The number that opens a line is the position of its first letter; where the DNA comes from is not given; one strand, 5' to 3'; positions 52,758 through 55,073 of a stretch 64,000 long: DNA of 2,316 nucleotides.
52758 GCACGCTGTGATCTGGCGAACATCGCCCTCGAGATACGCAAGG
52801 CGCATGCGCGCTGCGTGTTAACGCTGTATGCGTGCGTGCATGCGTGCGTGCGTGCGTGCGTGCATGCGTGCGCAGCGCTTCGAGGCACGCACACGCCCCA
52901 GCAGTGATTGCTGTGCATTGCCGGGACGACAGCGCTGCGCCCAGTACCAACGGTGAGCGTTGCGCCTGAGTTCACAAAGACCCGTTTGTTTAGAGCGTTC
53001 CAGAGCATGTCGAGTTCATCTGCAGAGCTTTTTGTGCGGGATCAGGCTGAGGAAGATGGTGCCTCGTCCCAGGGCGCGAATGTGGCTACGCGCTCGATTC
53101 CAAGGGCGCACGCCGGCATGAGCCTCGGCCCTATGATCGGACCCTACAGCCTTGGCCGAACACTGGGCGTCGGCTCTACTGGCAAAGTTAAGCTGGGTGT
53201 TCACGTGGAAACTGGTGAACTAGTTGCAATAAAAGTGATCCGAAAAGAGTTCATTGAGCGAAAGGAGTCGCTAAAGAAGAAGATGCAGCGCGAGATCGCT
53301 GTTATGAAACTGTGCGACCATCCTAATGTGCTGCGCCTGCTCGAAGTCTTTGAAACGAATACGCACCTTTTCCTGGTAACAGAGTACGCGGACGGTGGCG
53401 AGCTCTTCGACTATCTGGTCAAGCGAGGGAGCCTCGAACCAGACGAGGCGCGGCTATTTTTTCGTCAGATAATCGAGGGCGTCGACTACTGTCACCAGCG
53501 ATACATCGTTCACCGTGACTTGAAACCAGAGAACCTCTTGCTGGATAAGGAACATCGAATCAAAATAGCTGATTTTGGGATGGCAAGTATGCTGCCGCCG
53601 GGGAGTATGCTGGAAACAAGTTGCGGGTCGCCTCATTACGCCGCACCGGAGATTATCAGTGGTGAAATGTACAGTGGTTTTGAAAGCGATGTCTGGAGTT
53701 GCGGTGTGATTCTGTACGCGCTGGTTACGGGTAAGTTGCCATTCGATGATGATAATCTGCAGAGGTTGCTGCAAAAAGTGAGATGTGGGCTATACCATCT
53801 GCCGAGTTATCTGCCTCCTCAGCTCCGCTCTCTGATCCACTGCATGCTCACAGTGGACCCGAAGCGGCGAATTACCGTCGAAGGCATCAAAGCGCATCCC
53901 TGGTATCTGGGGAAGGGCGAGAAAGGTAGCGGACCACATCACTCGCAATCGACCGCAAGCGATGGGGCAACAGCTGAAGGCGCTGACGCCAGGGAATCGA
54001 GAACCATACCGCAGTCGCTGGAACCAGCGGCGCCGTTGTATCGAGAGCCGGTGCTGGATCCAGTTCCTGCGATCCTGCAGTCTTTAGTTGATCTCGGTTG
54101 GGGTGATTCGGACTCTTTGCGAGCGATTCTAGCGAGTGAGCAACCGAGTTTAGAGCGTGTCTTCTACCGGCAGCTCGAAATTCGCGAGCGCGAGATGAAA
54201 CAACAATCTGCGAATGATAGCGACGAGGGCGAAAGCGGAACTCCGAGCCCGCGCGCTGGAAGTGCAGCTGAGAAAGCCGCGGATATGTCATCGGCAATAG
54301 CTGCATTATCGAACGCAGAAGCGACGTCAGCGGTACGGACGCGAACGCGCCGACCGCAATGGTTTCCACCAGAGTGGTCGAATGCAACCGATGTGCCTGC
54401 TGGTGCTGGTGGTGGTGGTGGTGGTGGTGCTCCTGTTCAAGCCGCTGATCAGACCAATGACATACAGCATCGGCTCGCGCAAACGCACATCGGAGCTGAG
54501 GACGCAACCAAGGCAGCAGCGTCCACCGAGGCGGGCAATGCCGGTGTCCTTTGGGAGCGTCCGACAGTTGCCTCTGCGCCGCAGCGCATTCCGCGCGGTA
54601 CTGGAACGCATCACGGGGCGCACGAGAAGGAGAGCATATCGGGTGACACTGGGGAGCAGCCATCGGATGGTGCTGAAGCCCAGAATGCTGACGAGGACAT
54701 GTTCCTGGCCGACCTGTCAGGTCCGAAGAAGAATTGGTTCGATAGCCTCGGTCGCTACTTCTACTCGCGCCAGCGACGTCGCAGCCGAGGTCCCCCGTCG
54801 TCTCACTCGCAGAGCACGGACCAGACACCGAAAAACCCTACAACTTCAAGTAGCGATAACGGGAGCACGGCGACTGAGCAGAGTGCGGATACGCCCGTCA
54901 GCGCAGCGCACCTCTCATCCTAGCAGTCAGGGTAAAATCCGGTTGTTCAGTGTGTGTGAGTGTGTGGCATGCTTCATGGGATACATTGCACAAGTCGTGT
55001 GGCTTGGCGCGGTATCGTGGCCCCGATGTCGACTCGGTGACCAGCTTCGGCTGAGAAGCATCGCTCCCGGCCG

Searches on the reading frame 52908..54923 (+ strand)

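Call 15: search_protein_families(library=pfam, proteins=[window:52908-54923:+], max_evalue=0.00001)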
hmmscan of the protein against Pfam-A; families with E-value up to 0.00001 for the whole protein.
window:52908-54923:+ (671 aa): 3 families
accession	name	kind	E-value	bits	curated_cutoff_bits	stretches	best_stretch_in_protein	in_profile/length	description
PF00069.31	Pkinase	-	1.7e-79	267.4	31.7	1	80-332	1-262/263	Protein kinase domain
PF07714.23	PK_Tyr_Ser-Thr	-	9.3e-43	146.8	23.1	1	82-328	3-255/258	Protein tyrosine and serine/threonine kinase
PF14531.12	Kinase-like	-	7.9e-06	25.8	25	0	174-321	140-289/289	Kinase-like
